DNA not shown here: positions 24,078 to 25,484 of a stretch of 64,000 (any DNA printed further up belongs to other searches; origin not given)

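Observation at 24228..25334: Fusion of a histone H1/AlgP-like Lys-Ala repeat domain to a DksA/TraR zinc-finger module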

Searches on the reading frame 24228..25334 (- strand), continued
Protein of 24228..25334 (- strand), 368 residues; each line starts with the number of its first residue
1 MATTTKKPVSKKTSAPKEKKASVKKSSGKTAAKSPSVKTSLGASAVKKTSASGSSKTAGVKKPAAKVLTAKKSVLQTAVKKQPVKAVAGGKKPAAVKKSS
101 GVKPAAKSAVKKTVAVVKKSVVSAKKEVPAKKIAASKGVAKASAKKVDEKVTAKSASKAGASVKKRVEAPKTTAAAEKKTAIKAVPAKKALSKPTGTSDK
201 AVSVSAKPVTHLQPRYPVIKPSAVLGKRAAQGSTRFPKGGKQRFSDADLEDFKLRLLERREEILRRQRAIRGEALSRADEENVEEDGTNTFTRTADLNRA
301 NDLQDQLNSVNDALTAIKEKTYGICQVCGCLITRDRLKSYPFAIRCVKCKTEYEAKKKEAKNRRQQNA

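Call 37: find_homologous_proteins(query=P0111, max_evalue=0.00001)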
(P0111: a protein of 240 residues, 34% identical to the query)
Query P0111 (240 aa): 4242 proteins with E <= 0.00001 among 8000 candidates; the best 120 are listed.
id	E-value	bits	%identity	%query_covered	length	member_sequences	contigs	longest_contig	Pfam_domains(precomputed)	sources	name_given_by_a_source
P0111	8.1e-147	505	100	100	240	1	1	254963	PF01258.24,PF07382.17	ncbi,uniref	ncbi:TraR/DksA C4-type zinc finger protein [Kribbella sp. NPDC026611]|uniref:TraR/DksA family transc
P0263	1.8e-119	415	74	100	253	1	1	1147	PF01258.24,PF07382.17,PF02095.22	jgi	jgi:RNA polymerase-binding protein DksA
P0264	8.0e-117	407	83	100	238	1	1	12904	PF01258.24,PF07382.17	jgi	jgi:DnaK suppressor protein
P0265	4.0e-116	404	84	100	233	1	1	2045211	PF01258.24,PF07382.17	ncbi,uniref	ncbi:TraR/DksA C4-type zinc finger protein [Kribbella sp. NPDC058693]|uniref:TraR/DksA family transc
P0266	4.2e-116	404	80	100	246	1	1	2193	PF01258.24,PF07382.17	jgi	jgi:RNA polymerase-binding protein DksA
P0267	6.7e-116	404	84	100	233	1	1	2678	PF01258.24,PF07382.17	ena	-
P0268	7.7e-116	404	80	100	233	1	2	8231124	PF01258.24,PF07382.17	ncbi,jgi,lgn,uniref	ncbi:TraR/DksA C4-type zinc finger protein [Kribbella sp. NBC_00662]|jgi:DnaK suppressor protein|uni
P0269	1.9e-115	402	84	100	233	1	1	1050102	PF01258.24,PF07382.17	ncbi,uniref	ncbi:TraR/DksA C4-type zinc finger protein [Kribbella sp. NPDC049584]|uniref:TraR/DksA family transc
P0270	2.0e-115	402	80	100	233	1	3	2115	PF01258.24,PF07382.17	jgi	jgi:RNA polymerase-binding protein DksA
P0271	2.1e-115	402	82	100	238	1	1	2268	PF01258.24,PF07382.17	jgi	jgi:DnaK suppressor protein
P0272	2.5e-115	402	85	100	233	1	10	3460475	PF01258.24,PF07382.17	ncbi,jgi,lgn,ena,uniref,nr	ncbi:TraR/DksA family transcriptional regulator [Kribbella pratensis]|jgi:RNA polymerase-binding pro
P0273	3.1e-115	402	79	100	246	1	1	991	PF01258.24,PF07382.17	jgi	jgi:RNA polymerase-binding protein DksA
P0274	6.3e-115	401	84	100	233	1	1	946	PF01258.24,PF07382.17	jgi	jgi:DnaK suppressor protein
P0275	1.2e-114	400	81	100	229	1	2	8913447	PF01258.24,PF07382.17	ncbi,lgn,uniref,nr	ncbi:TraR/DksA family transcriptional regulator [Kribbella sp. NBC_00709]|uniref:TraR/DksA family tr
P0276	1.7e-114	399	83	100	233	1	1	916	PF01258.24,PF07382.17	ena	-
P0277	3.3e-114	398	77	100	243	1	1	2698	PF01258.24,PF07382.17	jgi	jgi:RNA polymerase-binding protein DksA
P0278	3.5e-114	398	84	100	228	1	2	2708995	PF01258.24,PF07382.17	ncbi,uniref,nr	ncbi:TraR/DksA family transcriptional regulator [Kribbella jiaozuonensis]|uniref:DNA-binding protein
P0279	4.4e-114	398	81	100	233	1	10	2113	PF01258.24,PF07382.17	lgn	-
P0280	7.5e-114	397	82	100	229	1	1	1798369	PF01258.24,PF07382.17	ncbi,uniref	ncbi:TraR/DksA family transcriptional regulator [Kribbella sp. NPDC051586]|uniref:TraR/DksA family t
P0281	8.8e-114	397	77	100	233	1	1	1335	PF01258.24,PF07382.17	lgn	-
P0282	1.8e-113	396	77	100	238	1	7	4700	PF01258.24,PF07382.17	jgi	jgi:RNA polymerase-binding protein DksA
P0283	2.4e-113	395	83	100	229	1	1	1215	PF01258.24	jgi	jgi:RNA polymerase-binding protein DksA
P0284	2.9e-113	395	77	100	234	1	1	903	PF01258.24,PF07382.17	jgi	-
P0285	3.1e-113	395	84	100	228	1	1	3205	PF01258.24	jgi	jgi:RNA polymerase-binding transcription factor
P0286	4.4e-113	394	83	100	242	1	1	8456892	PF01258.24,PF07382.17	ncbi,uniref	ncbi:TraR/DksA C4-type zinc finger protein [Kribbella sp. HUAS MG21]|uniref:TraR/DksA C4-type zinc f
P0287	1.8e-112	392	80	100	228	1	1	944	PF01258.24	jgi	jgi:RNA polymerase-binding protein DksA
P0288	3.2e-112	392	82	100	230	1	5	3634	PF01258.24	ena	-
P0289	3.3e-112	392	82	100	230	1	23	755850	PF01258.24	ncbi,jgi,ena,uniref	ncbi:TraR/DksA C4-type zinc finger protein [Kribbella sp. NPDC050459]|jgi:DnaK suppressor protein|un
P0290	3.3e-112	392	82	100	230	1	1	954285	PF01258.24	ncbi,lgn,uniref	ncbi:TraR/DksA C4-type zinc finger protein [Kribbella sp. NPDC003505]|uniref:TraR/DksA C4-type zinc 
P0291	6.1e-112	391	77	100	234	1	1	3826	PF01258.24,PF07382.17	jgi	jgi:DnaK suppressor protein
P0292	6.2e-112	391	83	100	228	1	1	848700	PF01258.24,PF07382.17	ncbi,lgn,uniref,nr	ncbi:TraR/DksA family transcriptional regulator [Kribbella rubisoli]|uniref:TraR/DksA family transcr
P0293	6.6e-112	391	83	100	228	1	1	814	PF01258.24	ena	-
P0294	9.6e-112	390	82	100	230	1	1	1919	PF01258.24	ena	-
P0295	2.2e-111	389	80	100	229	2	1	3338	PF01258.24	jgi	jgi:DnaK suppressor protein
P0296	3.2e-111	388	82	100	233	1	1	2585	PF01258.24,PF07382.17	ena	-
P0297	3.3e-111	388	81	100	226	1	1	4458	PF01258.24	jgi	jgi:DnaK suppressor protein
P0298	3.4e-111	388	80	100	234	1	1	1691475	PF01258.24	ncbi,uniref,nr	ncbi:TraR/DksA family transcriptional regulator [Kribbella soli]|uniref:DNA-binding protein n=1 Tax=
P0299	3.4e-111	388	81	100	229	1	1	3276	PF01258.24,PF07382.17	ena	-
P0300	4.2e-111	388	78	100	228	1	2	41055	PF01258.24,PF07382.17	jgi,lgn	jgi:RNA polymerase-binding protein DksA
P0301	5.7e-111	388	80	100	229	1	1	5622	PF01258.24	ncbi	ncbi:MAG TPA: TraR/DksA family transcriptional regulator [Kribbella sp.]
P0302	9.0e-111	387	98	64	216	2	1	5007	PF01258.24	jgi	jgi:DnaK suppressor protein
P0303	1.0e-110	387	82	100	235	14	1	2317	PF01258.24,PF07382.17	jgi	jgi:RNA polymerase-binding protein DksA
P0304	1.1e-110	387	82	100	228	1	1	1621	PF01258.24,PF07382.17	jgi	jgi:RNA polymerase-binding protein DksA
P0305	1.1e-110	387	78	100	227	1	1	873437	PF01258.24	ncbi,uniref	ncbi:TraR/DksA C4-type zinc finger protein [Kribbella sp. NPDC003557]|uniref:TraR/DksA family transc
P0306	1.3e-110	386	79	100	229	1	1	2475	PF01258.24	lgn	-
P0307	1.4e-110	386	81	100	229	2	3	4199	PF01258.24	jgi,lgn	jgi:RNA polymerase-binding protein DksA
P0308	1.4e-110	386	79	100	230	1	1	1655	PF01258.24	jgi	jgi:RNA polymerase-binding protein DksA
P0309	2.8e-110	385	81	100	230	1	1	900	PF01258.24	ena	-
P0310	3.6e-110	385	78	100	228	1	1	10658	PF01258.24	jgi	jgi:DnaK suppressor protein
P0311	4.3e-110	385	81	100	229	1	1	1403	PF01258.24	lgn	-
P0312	7.9e-110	384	81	100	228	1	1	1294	PF01258.24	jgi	jgi:DnaK suppressor protein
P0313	1.0e-109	383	77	100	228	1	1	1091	PF01258.24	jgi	jgi:RNA polymerase-binding protein DksA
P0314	1.1e-109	383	77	100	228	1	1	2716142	PF01258.24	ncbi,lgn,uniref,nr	ncbi:TraR/DksA family transcriptional regulator [Kribbella sp. VKM Ac-2569]|uniref:TraR/DksA family 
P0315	1.9e-109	383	78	100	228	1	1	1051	PF01258.24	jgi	-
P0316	1.9e-109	383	77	100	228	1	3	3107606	PF01258.24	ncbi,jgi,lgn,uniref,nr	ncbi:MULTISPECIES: TraR/DksA C4-type zinc finger protein [Kribbella]|jgi:DnaK suppressor protein|uni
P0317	3.0e-109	382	77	100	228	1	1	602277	PF01258.24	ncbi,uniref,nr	ncbi:TraR/DksA family transcriptional regulator [Kribbella sindirgiensis]|uniref:DNA-binding protein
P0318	3.5e-109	382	77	100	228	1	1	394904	PF01258.24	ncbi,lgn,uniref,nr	ncbi:TraR/DksA family transcriptional regulator [Kribbella sp. VKM Ac-2571]|uniref:TraR/DksA family 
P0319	6.0e-109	381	79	100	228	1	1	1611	PF01258.24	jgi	-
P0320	8.5e-109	380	77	100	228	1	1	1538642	PF01258.24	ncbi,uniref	ncbi:TraR/DksA family transcriptional regulator [Kribbella sp. C-35]|uniref:TraR/DksA family transcr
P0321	1.1e-108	380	75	100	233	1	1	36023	PF01258.24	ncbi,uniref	ncbi:TraR/DksA C4-type zinc finger protein [Kribbella sp. NPDC048915]|uniref:TraR/DksA C4-type zinc 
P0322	3.2e-108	379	80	100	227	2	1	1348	PF01258.24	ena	-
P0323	3.7e-108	378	77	100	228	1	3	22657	PF01258.24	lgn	-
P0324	3.8e-108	378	77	100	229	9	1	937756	PF01258.24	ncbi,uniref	ncbi:TraR/DksA C4-type zinc finger protein [Kribbella sp. NPDC048928]|uniref:TraR/DksA family transc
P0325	3.2e-106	372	79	100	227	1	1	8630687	PF01258.24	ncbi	ncbi:TraR/DksA C4-type zinc finger protein [Kribbella sp. WER1]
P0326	3.2e-106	372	80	100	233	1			PF01258.24,PF07382.17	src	-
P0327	3.7e-106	372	77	100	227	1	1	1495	PF01258.24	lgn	-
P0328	5.7e-106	371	77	100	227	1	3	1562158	PF01258.24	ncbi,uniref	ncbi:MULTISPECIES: TraR/DksA family transcriptional regulator [Kribbella]|uniref:TraR/DksA family tr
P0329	5.8e-106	371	80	100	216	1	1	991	PF01258.24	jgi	jgi:RNA polymerase-binding protein DksA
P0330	2.4e-105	369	72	100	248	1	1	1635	PF01258.24,PF07382.17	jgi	jgi:RNA polymerase-binding protein DksA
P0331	5.7e-105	368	76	100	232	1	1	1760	PF01258.24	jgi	jgi:RNA polymerase-binding protein DksA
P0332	7.7e-105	368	83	80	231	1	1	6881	PF01258.24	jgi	jgi:DnaK suppressor protein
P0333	8.6e-105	367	77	100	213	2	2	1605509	PF01258.24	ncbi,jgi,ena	jgi:RNA polymerase-binding protein DksA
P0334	3.8e-104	365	76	100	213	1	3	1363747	PF01258.24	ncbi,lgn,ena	-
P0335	3.8e-103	362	96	64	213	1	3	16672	PF01258.24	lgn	-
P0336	6.2e-103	361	79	97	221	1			PF01258.24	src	-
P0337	6.9e-103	361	96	64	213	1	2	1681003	PF01258.24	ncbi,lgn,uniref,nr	ncbi:TraR/DksA family transcriptional regulator [Kribbella speibonae]|uniref:DNA-binding protein n=1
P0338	2.9e-102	359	96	64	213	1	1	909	PF01258.24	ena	-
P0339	1.2e-101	357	80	90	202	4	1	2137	PF01258.24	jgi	jgi:RNA polymerase-binding protein DksA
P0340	1.2e-101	357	72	100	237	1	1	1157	PF01258.24,PF07382.17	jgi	jgi:RNA polymerase-binding protein DksA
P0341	1.6e-101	357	75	100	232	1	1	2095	PF01258.24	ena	-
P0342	1.9e-101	356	73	100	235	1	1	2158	PF01258.24,PF07382.17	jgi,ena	jgi:RNA polymerase-binding protein DksA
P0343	2.3e-101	356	75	100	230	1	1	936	PF01258.24,PF07382.17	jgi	jgi:RNA polymerase-binding protein DksA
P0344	3.3e-101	356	75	100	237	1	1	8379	PF01258.24,PF07382.17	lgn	-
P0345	5.2e-101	355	71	100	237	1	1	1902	PF01258.24,PF07382.17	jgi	jgi:RNA polymerase-binding protein DksA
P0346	7.4e-101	355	74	100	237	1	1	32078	PF01258.24,PF07382.17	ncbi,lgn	ncbi:TraR/DksA C4-type zinc finger protein [Kribbella sp. NPDC002412]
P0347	8.4e-101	354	75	100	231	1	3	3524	PF01258.24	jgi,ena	jgi:RNA polymerase-binding protein DksA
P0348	9.3e-101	354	75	100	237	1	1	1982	PF01258.24,PF07382.17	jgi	jgi:RNA polymerase-binding protein DksA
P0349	1.6e-100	353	76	100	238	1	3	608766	PF01258.24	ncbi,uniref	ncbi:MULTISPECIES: TraR/DksA C4-type zinc finger protein [unclassified Kribbella]|uniref:TraR/DksA f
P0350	2.1e-100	353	74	100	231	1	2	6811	PF01258.24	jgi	-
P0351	2.2e-100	353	75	100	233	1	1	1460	PF01258.24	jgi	jgi:RNA polymerase-binding protein DksA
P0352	2.5e-100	353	73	100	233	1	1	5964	PF01258.24,PF07382.17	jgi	jgi:RNA polymerase-binding protein DksA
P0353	4.2e-100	352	75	100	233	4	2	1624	PF01258.24,PF07382.17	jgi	jgi:RNA polymerase-binding transcription factor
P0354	4.6e-100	352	71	100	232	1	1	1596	PF01258.24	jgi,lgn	jgi:RNA polymerase-binding protein DksA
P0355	5.1e-100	352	74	100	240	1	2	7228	PF01258.24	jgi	jgi:DnaK suppressor protein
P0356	5.5e-100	352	76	100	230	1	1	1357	PF01258.24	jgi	-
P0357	5.6e-100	352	76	100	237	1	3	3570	PF01258.24,PF07382.17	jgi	jgi:RNA polymerase-binding protein DksA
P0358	7.1e-100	351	75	100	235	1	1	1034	PF01258.24,PF07382.17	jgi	-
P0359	7.3e-100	351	73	100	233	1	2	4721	PF01258.24,PF07382.17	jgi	jgi:RNA polymerase-binding protein DksA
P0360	9.4e-100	351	76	100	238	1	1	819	PF01258.24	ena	-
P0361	1.3e-99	350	75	100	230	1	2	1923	PF01258.24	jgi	-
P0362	1.4e-99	350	77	100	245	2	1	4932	PF01258.24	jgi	jgi:DnaK suppressor protein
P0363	1.7e-99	350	75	100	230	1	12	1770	PF01258.24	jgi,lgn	-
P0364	3.0e-99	349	73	100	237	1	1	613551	PF01258.24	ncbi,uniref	ncbi:TraR/DksA C4-type zinc finger protein [Kribbella sp. NPDC050124]|uniref:TraR/DksA family transc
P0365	3.8e-99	349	75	100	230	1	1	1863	PF01258.24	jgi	-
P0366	4.0e-99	349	75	100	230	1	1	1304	PF01258.24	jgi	-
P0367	4.5e-99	349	75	100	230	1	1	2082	PF01258.24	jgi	-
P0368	4.8e-99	349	69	100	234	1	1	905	PF01258.24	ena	-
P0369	6.3e-99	348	75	100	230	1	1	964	PF01258.24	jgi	-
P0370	7.7e-99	348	75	100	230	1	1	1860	PF01258.24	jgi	-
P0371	8.0e-99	348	73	100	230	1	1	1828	PF01258.24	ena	-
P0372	1.1e-98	347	69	100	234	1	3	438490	PF01258.24,PF07382.17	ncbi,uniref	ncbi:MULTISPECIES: TraR/DksA family transcriptional regulator [unclassified Kribbella]|uniref:TraR/D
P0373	1.3e-98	347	75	100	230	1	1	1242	PF01258.24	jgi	-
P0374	1.5e-98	347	75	100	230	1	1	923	PF01258.24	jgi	-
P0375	1.8e-98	347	76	100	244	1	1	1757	PF01258.24,PF07382.17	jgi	jgi:RNA polymerase-binding protein DksA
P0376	1.9e-98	347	69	100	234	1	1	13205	PF01258.24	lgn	-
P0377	2.2e-98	346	74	100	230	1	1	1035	PF01258.24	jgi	-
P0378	2.2e-98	346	74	100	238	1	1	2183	PF01258.24,PF07382.17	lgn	-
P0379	2.3e-98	346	74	100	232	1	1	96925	PF01258.24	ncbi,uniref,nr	ncbi:DNA-binding protein [Kribbella turkmenica]|uniref:DNA-binding protein n=1 Tax=Kribbella turkmen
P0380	2.3e-98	346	75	100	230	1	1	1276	PF01258.24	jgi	-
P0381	2.5e-98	346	72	100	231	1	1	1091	PF01258.24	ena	-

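Call 38: list_cluster_members(proteins=[P0001, P0012, P0020, P0026, P0066, P0088, P0090, P0112, P0115, P0087])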
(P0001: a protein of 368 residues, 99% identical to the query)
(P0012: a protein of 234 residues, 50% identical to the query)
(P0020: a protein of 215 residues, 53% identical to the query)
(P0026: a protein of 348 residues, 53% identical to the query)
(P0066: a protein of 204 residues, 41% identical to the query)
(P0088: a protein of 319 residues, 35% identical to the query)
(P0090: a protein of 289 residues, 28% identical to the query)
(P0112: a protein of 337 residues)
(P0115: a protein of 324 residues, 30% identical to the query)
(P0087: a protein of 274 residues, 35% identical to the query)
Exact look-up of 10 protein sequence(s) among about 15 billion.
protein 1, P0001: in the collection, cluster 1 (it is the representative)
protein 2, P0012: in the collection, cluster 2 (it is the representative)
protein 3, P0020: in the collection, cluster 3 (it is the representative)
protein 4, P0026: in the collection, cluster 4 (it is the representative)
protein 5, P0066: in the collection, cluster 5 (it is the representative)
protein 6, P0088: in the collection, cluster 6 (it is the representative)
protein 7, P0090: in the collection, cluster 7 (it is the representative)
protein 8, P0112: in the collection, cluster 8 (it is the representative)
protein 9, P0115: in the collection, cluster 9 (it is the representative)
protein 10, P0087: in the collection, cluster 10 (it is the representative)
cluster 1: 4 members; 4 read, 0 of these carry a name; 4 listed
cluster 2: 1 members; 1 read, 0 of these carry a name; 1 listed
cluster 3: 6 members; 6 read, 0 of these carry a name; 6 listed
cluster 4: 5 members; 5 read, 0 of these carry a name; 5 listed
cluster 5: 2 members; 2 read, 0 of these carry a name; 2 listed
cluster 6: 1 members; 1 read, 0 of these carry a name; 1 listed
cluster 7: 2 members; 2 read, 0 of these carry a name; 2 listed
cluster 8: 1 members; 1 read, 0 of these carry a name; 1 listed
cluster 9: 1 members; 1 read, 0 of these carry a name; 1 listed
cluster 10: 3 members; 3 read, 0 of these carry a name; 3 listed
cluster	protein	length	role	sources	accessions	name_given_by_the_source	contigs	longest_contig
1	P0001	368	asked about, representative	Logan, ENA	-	-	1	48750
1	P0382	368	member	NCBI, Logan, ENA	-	-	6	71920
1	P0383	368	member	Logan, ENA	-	-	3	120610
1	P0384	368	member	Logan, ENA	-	-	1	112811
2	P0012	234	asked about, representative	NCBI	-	-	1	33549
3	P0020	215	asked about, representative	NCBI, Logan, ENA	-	-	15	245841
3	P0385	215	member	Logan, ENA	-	-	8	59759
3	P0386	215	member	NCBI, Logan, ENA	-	-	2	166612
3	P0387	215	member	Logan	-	-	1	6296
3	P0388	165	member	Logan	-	-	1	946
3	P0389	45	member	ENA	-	-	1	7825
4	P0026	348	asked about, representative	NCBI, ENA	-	-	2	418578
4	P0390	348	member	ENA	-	-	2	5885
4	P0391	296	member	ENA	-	-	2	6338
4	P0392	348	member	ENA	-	-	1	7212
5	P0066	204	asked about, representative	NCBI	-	-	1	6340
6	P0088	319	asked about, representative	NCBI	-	-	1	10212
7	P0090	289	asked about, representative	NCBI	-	-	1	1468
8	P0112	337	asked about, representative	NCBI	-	-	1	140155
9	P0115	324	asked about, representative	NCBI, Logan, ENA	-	-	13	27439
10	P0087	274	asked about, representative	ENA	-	-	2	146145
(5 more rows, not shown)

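Call 47: find_encoding_contigs(protein=window:24231-25334:-, flank=3000, max_places=6)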
Protein window:24231-25334:- (368 aa): 6 contigs read that carry it; 6 places shown.
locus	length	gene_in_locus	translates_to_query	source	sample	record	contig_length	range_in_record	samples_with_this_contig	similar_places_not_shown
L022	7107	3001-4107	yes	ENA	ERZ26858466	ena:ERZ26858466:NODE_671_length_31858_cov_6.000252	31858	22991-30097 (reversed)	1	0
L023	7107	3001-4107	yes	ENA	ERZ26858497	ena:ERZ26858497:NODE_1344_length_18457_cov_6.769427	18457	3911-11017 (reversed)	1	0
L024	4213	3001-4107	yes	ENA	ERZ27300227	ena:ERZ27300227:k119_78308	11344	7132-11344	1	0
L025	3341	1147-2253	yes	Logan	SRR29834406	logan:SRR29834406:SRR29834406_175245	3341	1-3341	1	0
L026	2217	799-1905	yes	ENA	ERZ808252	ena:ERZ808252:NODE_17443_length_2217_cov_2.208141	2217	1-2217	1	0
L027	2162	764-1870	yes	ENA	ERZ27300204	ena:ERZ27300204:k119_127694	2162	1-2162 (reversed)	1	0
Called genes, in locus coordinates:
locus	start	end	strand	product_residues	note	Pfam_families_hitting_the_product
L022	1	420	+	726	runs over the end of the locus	?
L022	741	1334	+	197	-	PF24675:NpmA, PF02390:Methyltransf_4, PF13847:Methyltransf_31 (faint)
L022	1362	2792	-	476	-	PF02310:B12-binding, PF04055:Radical_SAM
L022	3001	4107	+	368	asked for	PF01258:zf-dskA_traR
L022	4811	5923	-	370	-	PF02470:MlaD, PF28544:Helical_needle (weak)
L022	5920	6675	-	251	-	PF00005:ABC_tran, PF13304:AAA_21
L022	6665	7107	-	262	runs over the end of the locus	PF02405:MlaE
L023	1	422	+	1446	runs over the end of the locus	PF04997:RNA_pol_Rpb1_1, PF00623:RNA_pol_Rpb1_2, PF04983:RNA_pol_Rpb1_3, PF05000:RNA_pol_Rpb1_4, PF04998:RNA_pol_Rpb1_5, PF01333:Apocytochr_F_C (faint), PF21668:RPOC_hybrid (faint)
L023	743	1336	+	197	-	PF24675:NpmA, PF02390:Methyltransf_4, PF13847:Methyltransf_31 (faint)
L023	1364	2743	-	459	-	PF02310:B12-binding, PF04055:Radical_SAM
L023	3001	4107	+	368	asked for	PF01258:zf-dskA_traR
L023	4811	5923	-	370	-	PF02470:MlaD, PF28544:Helical_needle (weak)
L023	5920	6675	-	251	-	PF00005:ABC_tran, PF13304:AAA_21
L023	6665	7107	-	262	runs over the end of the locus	PF02405:MlaE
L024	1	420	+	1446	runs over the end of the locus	PF04997:RNA_pol_Rpb1_1, PF00623:RNA_pol_Rpb1_2, PF04983:RNA_pol_Rpb1_3, PF05000:RNA_pol_Rpb1_4, PF04998:RNA_pol_Rpb1_5, PF01333:Apocytochr_F_C (faint), PF21668:RPOC_hybrid (faint)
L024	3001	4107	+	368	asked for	PF01258:zf-dskA_traR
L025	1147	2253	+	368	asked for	PF01258:zf-dskA_traR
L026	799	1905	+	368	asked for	PF01258:zf-dskA_traR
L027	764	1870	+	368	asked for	PF01258:zf-dskA_traR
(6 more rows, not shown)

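Call 50: find_encoding_contigs(protein=P0383, flank=1000, max_places=2)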
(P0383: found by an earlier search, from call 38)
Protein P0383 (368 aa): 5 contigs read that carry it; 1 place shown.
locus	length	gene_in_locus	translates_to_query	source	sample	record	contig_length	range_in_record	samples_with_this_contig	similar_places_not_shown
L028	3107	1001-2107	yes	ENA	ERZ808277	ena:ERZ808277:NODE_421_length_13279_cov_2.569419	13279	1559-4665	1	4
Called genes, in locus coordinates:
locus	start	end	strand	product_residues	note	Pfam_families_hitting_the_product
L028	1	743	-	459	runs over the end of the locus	PF02310:B12-binding, PF04055:Radical_SAM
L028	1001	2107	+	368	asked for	PF01258:zf-dskA_traR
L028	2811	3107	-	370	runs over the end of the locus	PF02470:MlaD, PF28544:Helical_needle (weak)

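Call 51: find_encoding_contigs(protein=P0001, flank=1000, max_places=2)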
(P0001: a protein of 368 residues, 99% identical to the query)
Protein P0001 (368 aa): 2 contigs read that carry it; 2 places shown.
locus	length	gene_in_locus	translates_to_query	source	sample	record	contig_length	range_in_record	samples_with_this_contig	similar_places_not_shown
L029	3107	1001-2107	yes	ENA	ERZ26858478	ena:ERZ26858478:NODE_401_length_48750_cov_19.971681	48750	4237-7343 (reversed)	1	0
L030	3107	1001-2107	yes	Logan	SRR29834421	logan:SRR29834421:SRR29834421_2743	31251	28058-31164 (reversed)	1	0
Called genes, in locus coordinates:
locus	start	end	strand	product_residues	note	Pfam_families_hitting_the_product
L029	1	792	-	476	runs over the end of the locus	PF02310:B12-binding, PF04055:Radical_SAM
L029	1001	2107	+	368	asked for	PF01258:zf-dskA_traR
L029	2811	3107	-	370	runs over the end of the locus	PF02470:MlaD, PF28544:Helical_needle (weak)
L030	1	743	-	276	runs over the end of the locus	?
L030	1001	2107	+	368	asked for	PF01258:zf-dskA_traR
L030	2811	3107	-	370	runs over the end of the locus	PF02470:MlaD, PF28544:Helical_needle (weak)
